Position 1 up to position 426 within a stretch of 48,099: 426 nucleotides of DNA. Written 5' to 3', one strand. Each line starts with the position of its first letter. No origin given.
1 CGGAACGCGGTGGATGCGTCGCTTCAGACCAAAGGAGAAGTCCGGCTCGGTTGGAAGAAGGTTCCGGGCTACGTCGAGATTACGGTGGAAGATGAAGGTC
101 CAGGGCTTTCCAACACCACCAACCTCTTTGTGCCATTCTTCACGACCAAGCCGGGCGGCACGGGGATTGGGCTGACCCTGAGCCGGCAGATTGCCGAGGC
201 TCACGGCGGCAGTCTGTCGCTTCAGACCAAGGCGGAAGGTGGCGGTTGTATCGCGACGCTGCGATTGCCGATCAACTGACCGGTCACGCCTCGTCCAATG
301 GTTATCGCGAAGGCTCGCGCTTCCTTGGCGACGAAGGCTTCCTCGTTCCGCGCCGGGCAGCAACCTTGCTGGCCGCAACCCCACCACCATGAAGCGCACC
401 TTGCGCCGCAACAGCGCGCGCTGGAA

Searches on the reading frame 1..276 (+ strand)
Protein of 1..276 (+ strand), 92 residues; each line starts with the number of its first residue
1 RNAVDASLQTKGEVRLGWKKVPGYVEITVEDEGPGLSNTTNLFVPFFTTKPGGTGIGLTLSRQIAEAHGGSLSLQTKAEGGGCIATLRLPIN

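Call 40: search_protein_families(library=pfam, proteins=[window:1-276:+], max_evalue=0.01)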
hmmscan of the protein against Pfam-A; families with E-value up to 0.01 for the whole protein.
window:1-276:+ (92 aa): 2 families
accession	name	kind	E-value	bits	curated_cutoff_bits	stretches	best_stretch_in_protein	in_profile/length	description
PF02518.31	HATPase_c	-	1.8e-17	64.2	26.4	1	2-91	16-109/111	Histidine kinase-, DNA gyrase B-, and HSP90-like ATPase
PF13581.12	HATPase_c_2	-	0.0022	18.5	27.4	1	9-68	51-112/127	Histidine kinase-like ATPase domain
